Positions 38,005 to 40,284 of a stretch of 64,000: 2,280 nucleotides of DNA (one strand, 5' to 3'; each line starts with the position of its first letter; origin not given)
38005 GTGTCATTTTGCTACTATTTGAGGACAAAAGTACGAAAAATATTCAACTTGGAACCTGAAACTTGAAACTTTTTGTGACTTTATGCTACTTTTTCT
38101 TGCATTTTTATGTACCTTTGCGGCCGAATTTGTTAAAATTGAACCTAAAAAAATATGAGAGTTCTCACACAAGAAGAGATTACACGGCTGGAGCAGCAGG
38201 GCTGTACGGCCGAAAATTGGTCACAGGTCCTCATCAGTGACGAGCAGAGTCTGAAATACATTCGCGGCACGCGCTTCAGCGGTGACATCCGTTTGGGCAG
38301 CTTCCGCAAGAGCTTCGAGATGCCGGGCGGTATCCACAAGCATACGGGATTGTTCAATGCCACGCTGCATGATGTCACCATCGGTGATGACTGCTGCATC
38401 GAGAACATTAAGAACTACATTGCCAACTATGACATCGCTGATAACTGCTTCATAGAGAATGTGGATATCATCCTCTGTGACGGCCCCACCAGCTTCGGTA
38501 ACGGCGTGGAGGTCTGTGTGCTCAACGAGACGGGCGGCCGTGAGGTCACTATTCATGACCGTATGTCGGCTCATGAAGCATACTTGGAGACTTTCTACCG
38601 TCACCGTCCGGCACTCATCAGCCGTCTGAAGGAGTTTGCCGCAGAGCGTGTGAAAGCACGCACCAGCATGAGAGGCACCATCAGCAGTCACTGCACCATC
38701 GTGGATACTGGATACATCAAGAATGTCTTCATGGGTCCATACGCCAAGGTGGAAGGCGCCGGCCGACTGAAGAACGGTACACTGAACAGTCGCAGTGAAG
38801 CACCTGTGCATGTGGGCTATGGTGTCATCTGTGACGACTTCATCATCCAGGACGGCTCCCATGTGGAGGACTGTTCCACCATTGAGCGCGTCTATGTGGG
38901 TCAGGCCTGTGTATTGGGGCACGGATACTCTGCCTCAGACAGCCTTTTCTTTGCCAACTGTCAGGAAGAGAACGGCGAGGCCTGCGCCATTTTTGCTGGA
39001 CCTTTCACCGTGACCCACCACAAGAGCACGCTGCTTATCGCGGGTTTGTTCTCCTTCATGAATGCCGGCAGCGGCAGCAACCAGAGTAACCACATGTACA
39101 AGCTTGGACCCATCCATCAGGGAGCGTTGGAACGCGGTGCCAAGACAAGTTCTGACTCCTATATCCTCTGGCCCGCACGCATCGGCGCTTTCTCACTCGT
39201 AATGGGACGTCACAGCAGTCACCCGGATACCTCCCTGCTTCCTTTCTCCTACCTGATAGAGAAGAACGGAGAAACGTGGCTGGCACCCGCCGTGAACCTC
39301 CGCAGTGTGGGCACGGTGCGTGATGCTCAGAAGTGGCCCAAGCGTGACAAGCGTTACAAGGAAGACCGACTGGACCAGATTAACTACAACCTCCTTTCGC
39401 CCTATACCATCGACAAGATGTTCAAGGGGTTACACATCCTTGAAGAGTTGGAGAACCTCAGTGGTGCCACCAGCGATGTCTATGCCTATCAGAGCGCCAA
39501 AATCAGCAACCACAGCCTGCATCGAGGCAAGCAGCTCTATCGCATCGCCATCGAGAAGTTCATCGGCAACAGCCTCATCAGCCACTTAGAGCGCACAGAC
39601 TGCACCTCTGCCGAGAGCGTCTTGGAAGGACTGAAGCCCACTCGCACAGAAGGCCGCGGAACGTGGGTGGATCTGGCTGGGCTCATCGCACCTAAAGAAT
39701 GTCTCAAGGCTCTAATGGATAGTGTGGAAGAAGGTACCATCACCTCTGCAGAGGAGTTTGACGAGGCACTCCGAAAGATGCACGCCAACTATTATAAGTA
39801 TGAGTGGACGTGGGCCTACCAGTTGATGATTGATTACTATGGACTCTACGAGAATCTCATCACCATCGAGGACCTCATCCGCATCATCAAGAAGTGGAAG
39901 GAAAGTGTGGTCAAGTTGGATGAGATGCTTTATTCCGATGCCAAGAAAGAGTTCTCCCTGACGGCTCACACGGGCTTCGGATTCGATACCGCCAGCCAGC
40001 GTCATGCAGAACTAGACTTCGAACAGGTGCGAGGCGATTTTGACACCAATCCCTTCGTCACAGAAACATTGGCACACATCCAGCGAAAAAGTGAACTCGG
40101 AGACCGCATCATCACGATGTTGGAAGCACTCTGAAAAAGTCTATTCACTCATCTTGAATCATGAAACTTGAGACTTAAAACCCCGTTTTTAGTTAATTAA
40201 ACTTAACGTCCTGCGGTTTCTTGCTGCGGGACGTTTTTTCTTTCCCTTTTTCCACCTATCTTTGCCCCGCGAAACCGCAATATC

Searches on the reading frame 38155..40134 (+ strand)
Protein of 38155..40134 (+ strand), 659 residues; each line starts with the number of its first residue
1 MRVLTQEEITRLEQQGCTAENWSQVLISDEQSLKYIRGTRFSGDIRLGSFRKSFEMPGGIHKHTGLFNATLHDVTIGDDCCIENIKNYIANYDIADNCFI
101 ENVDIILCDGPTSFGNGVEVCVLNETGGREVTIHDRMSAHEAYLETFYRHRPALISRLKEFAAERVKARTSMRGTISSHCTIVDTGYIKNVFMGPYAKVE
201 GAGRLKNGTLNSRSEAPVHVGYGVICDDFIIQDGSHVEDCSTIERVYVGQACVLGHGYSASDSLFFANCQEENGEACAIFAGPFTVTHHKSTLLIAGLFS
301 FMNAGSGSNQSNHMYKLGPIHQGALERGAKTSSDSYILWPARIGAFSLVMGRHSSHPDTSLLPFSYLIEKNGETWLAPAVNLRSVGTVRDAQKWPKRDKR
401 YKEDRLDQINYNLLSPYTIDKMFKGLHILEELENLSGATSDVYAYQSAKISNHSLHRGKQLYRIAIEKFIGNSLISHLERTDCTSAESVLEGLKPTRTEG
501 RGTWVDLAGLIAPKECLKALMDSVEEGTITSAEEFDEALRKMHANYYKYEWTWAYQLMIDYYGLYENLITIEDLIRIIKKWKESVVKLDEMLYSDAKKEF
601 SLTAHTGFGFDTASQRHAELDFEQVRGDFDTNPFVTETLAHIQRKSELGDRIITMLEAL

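Call 32: search_protein_families(library=pfam, proteins=[window:38155-40134:+], max_evalue=0.001)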
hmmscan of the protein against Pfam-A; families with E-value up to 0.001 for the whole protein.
window:38155-40134:+ (659 aa): 2 families
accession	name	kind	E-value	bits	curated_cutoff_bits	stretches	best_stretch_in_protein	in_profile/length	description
PF16314.11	DUF4954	-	1.3e-214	713.2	26.2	1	2-432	2-432/433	Domain of unknown function (DUF4954)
PF20683.2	DUF6819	-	1.1e-62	211.1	23.5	1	486-654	2-169/171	Domain of unknown function (DUF6819)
